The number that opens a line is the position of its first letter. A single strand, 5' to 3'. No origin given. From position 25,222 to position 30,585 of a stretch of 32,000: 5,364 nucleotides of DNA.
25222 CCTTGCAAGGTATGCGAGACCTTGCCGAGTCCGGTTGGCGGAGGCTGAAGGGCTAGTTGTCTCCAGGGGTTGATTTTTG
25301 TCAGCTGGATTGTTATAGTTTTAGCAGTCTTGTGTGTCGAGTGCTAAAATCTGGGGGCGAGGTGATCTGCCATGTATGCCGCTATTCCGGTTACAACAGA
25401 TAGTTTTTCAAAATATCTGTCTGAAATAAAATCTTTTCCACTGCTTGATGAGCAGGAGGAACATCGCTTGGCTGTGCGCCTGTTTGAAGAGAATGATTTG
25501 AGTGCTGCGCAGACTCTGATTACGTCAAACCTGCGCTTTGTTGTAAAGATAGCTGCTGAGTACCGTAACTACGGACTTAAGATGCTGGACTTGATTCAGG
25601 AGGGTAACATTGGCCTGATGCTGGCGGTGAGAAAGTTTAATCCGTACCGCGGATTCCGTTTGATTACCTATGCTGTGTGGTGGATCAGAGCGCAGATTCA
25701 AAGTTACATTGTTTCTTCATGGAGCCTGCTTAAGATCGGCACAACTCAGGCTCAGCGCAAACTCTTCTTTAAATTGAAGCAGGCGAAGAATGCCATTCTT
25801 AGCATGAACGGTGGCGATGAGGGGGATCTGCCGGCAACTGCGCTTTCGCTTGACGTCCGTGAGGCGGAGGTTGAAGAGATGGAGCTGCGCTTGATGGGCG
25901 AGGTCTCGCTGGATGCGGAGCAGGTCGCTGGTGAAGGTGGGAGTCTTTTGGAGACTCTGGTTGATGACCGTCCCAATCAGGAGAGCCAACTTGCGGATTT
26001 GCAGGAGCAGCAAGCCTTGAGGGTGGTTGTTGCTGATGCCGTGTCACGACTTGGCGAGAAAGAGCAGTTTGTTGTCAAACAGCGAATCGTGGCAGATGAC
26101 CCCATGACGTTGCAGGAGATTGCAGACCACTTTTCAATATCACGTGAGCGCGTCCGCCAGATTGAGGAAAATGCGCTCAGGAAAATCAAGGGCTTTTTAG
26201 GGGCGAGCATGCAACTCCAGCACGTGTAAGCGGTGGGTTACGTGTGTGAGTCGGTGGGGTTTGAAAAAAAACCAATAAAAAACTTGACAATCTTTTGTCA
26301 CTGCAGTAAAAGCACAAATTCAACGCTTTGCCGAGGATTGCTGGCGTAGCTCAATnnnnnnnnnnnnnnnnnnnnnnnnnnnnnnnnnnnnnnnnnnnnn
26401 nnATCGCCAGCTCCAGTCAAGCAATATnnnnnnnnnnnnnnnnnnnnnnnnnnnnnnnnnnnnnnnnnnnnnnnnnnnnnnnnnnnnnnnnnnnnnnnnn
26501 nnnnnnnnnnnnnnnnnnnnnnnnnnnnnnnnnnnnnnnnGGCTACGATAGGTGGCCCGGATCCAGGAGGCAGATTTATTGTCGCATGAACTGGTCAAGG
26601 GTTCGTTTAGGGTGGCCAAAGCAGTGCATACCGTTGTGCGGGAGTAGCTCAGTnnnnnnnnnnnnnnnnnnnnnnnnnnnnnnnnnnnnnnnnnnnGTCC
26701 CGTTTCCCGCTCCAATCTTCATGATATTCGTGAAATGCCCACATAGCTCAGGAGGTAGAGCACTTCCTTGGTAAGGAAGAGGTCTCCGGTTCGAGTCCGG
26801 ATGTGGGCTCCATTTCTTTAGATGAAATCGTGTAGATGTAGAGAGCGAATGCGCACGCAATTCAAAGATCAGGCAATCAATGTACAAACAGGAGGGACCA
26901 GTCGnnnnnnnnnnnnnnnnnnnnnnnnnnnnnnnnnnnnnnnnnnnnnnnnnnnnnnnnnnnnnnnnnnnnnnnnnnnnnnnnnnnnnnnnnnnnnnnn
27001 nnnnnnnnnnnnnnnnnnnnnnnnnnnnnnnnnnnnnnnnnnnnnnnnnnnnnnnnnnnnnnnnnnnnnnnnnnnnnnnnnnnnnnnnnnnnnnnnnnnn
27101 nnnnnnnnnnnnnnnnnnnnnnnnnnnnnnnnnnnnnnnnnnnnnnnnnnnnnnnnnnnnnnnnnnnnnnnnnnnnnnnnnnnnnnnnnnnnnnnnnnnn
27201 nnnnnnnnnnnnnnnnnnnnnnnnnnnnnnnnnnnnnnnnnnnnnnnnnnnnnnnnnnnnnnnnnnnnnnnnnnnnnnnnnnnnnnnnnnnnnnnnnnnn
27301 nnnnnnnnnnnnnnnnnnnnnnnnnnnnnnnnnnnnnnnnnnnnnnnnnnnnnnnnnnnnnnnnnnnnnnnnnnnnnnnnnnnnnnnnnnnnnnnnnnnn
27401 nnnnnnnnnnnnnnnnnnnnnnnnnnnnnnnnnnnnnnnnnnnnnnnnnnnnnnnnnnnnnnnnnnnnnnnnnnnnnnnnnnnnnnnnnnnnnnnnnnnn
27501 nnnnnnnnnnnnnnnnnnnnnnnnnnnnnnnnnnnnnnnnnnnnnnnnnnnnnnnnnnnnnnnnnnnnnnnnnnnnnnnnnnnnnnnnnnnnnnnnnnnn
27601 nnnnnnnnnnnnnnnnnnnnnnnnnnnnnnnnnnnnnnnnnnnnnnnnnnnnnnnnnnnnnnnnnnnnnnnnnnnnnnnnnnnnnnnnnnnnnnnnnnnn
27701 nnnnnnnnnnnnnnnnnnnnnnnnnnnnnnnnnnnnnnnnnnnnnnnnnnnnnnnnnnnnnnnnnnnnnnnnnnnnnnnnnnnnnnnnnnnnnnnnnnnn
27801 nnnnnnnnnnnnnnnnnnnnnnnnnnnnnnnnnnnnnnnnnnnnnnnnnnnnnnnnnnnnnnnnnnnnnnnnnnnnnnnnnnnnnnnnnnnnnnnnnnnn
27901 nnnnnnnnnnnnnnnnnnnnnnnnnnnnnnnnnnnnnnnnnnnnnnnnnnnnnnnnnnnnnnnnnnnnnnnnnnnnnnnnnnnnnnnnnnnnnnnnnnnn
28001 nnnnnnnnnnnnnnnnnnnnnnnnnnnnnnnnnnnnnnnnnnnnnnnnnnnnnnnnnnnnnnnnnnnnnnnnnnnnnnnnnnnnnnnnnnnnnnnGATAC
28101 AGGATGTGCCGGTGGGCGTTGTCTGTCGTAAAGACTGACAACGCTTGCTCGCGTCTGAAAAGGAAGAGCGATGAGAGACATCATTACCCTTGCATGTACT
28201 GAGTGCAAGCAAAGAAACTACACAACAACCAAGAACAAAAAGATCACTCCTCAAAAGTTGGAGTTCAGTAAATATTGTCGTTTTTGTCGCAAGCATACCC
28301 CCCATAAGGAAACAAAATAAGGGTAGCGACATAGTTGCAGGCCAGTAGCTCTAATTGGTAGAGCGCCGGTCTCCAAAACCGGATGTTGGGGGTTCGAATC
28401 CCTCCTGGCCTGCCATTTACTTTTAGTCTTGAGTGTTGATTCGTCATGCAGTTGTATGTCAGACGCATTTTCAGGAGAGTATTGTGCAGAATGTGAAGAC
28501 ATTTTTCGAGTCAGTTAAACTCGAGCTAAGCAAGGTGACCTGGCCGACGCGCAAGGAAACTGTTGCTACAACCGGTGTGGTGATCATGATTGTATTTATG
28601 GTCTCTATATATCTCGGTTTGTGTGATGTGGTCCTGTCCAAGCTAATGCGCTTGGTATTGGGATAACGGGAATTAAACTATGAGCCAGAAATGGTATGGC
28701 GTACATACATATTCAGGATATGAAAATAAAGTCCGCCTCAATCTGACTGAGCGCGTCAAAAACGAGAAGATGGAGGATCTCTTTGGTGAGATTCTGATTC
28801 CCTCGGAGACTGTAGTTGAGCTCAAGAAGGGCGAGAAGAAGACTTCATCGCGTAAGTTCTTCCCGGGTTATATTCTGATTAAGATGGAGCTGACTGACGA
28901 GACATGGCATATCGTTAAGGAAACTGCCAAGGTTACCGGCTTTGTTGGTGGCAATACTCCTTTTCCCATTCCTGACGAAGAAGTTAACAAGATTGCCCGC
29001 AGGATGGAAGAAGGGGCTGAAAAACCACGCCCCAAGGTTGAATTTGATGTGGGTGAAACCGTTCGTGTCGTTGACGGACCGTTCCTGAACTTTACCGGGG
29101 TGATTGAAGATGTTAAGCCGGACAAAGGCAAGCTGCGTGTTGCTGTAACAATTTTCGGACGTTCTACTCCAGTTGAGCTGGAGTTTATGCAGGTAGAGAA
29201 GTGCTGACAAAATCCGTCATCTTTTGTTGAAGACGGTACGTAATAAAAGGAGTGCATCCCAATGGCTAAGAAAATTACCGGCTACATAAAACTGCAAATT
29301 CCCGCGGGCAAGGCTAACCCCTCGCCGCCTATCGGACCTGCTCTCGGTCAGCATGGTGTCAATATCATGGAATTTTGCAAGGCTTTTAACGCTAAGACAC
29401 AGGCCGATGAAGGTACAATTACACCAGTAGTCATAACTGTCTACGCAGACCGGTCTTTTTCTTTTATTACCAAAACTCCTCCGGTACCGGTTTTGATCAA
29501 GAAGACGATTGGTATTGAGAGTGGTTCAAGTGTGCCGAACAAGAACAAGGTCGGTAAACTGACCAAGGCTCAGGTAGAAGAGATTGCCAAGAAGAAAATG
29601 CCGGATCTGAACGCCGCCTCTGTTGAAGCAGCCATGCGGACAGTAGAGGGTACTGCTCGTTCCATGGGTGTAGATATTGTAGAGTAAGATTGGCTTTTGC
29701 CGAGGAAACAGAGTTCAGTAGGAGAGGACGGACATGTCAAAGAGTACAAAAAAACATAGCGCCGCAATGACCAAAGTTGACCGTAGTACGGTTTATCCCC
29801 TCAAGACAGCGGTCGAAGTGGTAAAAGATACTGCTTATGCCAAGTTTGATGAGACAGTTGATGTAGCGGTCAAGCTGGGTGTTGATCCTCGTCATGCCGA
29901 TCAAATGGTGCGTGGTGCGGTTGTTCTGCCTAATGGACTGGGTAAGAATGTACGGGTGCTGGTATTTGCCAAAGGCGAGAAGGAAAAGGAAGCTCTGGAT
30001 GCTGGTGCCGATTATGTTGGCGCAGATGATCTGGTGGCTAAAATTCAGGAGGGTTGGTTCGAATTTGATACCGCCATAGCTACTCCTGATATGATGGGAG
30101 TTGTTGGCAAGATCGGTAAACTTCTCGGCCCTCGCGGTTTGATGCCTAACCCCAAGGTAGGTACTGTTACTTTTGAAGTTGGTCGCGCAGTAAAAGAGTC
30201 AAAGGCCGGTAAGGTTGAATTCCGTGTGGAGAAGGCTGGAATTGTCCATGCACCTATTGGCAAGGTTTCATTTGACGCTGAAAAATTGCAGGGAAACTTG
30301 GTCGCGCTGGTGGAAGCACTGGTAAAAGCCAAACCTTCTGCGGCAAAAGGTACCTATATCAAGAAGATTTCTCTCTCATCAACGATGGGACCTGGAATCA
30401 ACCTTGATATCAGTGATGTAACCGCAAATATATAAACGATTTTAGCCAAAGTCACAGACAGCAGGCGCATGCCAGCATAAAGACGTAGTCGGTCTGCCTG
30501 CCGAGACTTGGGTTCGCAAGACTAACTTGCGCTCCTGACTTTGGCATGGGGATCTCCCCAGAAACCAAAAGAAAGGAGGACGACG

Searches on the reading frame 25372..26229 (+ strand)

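Call 41: search_protein_families(library=pfam, proteins=[window:25372-26229:+], max_evalue=0.001)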
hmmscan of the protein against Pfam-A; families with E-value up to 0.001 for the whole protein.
window:25372-26229:+ (285 aa): 3 families
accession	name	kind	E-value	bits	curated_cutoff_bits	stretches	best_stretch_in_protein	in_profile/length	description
PF04542.20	Sigma70_r2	-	1.3e-16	60.5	24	1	49-116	1-68/71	Sigma-70 region 2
PF04545.22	Sigma70_r4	-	1.8e-13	50.2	24.1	1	224-273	2-49/50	Sigma-70, region 4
PF00140.25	Sigma70_r1_2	-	1.6e-06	28.4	22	1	10-38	1-29/34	Sigma-70 factor, region 1.2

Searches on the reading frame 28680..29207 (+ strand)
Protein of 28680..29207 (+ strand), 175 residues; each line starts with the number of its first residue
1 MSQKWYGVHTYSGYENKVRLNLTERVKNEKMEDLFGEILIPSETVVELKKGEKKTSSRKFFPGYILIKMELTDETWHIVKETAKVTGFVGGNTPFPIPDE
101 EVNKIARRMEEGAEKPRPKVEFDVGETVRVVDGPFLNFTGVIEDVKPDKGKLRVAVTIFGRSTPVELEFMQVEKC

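Call 41: search_protein_families(library=pfam, proteins=[window:28680-29207:+], max_evalue=0.001)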
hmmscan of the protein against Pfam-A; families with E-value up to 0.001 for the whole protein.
window:28680-29207:+ (175 aa): 2 families
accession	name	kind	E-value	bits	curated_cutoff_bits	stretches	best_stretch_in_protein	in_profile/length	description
PF02357.24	NusG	-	5.7e-31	107.3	22.2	1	3-105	1-92/93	Transcription termination factor nusG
PF00467.35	KOW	-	2.4e-07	30.7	22.3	1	124-158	1-31/32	KOW motif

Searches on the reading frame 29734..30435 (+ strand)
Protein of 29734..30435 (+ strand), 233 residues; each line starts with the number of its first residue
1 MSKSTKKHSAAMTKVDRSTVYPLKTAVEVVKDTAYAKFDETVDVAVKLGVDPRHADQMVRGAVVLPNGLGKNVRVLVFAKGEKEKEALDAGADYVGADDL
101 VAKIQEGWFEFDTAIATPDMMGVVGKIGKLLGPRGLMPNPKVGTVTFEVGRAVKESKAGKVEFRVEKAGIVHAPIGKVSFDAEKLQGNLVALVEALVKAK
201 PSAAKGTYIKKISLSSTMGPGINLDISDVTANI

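Call 41: search_protein_families(library=pfam, proteins=[window:29734-30435:+], max_evalue=0.001)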
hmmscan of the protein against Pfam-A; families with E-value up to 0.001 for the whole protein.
window:29734-30435:+ (233 aa): 1 family
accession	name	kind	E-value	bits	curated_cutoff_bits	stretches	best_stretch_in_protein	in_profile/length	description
PF00687.26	Ribosomal_L1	-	1.7e-70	237.1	32.2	1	30-220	1-198/198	Ribosomal protein L1p/L10e family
